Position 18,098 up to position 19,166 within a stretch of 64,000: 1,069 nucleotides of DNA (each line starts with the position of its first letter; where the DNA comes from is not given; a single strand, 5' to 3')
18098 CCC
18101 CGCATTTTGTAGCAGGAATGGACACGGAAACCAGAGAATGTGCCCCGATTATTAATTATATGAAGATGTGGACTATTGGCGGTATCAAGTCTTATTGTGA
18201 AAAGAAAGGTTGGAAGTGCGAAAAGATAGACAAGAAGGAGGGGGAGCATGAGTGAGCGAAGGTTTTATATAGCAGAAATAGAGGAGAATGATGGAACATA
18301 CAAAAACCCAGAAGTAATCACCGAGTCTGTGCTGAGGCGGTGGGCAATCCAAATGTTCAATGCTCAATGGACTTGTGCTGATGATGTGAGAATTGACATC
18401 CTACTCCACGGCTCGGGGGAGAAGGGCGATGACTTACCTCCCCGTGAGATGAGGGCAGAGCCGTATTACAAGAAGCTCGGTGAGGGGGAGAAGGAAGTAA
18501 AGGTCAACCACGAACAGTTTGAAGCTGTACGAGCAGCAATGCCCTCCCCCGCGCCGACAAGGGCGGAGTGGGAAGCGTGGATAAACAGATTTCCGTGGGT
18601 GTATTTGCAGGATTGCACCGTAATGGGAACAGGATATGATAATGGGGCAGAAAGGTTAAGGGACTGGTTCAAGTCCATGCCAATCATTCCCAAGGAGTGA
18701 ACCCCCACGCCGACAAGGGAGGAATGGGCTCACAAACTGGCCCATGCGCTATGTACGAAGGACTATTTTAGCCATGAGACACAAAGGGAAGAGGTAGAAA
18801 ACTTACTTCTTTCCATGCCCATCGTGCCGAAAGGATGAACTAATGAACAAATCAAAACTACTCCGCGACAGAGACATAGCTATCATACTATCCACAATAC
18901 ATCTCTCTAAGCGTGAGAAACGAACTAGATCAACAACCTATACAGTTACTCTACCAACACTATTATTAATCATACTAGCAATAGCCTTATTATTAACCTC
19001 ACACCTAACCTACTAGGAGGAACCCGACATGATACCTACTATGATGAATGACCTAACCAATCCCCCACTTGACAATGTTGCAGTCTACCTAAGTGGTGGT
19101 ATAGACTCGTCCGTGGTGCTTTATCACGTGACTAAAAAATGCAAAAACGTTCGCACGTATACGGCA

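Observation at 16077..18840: GC-richer accessory island of small Cys/His-rich proteins with its own G-rich RBS dialect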

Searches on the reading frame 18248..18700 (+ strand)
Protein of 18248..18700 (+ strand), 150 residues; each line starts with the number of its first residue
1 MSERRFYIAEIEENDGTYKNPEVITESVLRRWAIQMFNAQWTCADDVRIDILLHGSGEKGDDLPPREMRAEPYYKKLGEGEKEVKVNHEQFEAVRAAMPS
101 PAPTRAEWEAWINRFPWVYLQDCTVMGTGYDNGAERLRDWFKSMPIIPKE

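Call 11: search_protein_families(library=pfam, proteins=[window:18248-18700:+], max_evalue=0.1)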
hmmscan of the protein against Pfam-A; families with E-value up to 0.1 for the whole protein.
window:18248-18700:+ (150 aa): 0 families

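Call 12: search_protein_families(library=phrogs, proteins=[window:18248-18700:+], max_evalue=0.1)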
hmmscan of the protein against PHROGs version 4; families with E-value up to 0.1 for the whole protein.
window:18248-18700:+ (150 aa): 0 families

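Call 22: find_encoding_contigs(protein=window:18248-18700:+, flank=10000, max_places=8)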
Protein window:18248-18700:+ (150 aa): 2 contigs read that carry it; 1 place shown.
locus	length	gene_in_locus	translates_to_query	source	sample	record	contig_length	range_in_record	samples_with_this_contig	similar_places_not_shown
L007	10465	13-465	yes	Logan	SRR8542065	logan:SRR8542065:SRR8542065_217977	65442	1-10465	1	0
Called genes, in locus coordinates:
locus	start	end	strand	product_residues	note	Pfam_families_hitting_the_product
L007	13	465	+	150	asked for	-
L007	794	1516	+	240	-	PF00733:Asn_synthase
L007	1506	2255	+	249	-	PF04055:Radical_SAM (weak), PF13186:SPASM (weak)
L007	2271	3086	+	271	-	PF01370:Epimerase, PF04321:RmlD_sub_bind, PF16363:GDP_Man_Dehyd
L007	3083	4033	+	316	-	-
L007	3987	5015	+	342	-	PF04055:Radical_SAM, PF13186:SPASM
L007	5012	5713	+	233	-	PF13489:Methyltransf_23, PF08241:Methyltransf_11, PF08242:Methyltransf_12 (weak), PF13649:Methyltransf_25, PF13847:Methyltransf_31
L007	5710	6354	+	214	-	-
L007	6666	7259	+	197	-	-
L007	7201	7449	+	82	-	-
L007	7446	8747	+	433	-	PF02195:ParB_N, PF01555:N6_N4_Mtase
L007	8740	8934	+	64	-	-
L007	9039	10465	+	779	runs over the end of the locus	PF03167:UDG, PF01612:DNA_pol_A_exo1, PF00476:DNA_pol_A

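Call 45: search_protein_families(library=ncbifam, proteins=[window:18248-18700:+], max_evalue=0.1)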
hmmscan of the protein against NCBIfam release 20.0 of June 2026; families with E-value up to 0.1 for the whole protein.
window:18248-18700:+ (150 aa): 0 families

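Call 46: search_protein_families(library=padloc, proteins=[window:18248-18700:+], max_evalue=0.1)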
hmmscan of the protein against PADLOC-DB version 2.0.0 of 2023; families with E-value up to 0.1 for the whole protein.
window:18248-18700:+ (150 aa): 0 families

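Call 119: predict_structure(alignment_id=A5)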
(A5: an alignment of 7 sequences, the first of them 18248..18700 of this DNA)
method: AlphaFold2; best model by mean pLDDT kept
length: 150 residues; sequences in the alignment: 7
mean_pLDDT: 53.4   pTM: 0.36
mean pLDDT of the five models: 53.4, 49.6, 49.1, 45.6, 43.9
residues with pLDDT >= 90: 0; 70-90: 35; 50-70: 30; < 50: 85
segments of 3 or more residues with pLDDT < 50: 1-28, 37-85, 123-130
pLDDT, mean of each block of 10 residues (from residue 1): 34 42 47 51 40 39 43 40 53 72 82 74 46 70 69
secondary structure, 60 per line:
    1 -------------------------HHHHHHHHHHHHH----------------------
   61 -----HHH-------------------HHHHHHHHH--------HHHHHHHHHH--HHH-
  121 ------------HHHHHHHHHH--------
elements in order: H26-38 H88-96 H105-114 H133-142

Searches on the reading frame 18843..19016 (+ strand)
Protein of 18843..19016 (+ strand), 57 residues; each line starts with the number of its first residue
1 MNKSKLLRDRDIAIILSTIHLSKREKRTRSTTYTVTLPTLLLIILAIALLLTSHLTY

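Call 11: search_protein_families(library=pfam, proteins=[window:18843-19016:+], max_evalue=0.1)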
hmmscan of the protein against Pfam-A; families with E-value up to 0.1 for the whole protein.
window:18843-19016:+ (57 aa): 0 families

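Call 12: search_protein_families(library=phrogs, proteins=[window:18843-19016:+], max_evalue=0.1)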
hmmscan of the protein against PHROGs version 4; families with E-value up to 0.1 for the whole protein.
window:18843-19016:+ (57 aa): 0 families

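Call 45: search_protein_families(library=ncbifam, proteins=[window:18843-19016:+], max_evalue=0.1)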
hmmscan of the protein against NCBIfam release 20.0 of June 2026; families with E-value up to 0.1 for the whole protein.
window:18843-19016:+ (57 aa): 0 families

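Call 46: search_protein_families(library=padloc, proteins=[window:18843-19016:+], max_evalue=0.1)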
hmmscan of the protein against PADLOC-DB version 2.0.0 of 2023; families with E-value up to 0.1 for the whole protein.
window:18843-19016:+ (57 aa): 0 families

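Call 99: search_protein_families(library=pfam, proteins=[L096:5594-5815:+, L096:5414-5569:+, L096:6138-6656:+, L096:7922-8686:+, L096:9433-9618:+, L096:9652-9861:+, L096:10209-10589:+, L096:9017-9238:+, L096:8833-9048:+], max_evalue=0.01)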
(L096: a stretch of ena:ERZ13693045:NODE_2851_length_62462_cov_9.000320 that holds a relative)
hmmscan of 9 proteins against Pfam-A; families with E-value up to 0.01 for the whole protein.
L096:5594-5815:+ (73 aa): 1 family
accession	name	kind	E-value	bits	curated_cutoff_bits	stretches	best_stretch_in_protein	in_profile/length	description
PF24729.2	Acb2_Tad1_hairpin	-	7.7e-20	71.3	27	1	11-67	1-58/58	Acb2/Tad1, hairpin domain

L096:5414-5569:+ (51 aa): 0 families

L096:6138-6656:+ (172 aa): 0 families

L096:7922-8686:+ (254 aa): 0 families

L096:9433-9618:+ (61 aa): 0 families

L096:9652-9861:+ (69 aa): 0 families

L096:10209-10589:+ (126 aa): 0 families

L096:9017-9238:+ (73 aa): 0 families

L096:8833-9048:+ (71 aa): 5 families
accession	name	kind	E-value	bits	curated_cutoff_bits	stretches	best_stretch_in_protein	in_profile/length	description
PF13384.12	HTH_23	-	0.00059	20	24.6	1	19-53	7-42/50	Homeodomain-like domain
PF13518.12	HTH_28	-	0.0029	18.1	25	1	19-51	4-35/52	Helix-turn-helix domain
PF13936.12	HTH_38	-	0.0031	17.7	27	1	20-52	12-44/44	Helix-turn-helix domain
PF04218.19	CENP-B_N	-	0.0081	16.2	21.2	0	19-50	14-44/53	CENP-B N-terminal DNA-binding domain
PF13551.12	HTH_29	-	0.0088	16.5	28.1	0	27-51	10-35/64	Winged helix-turn helix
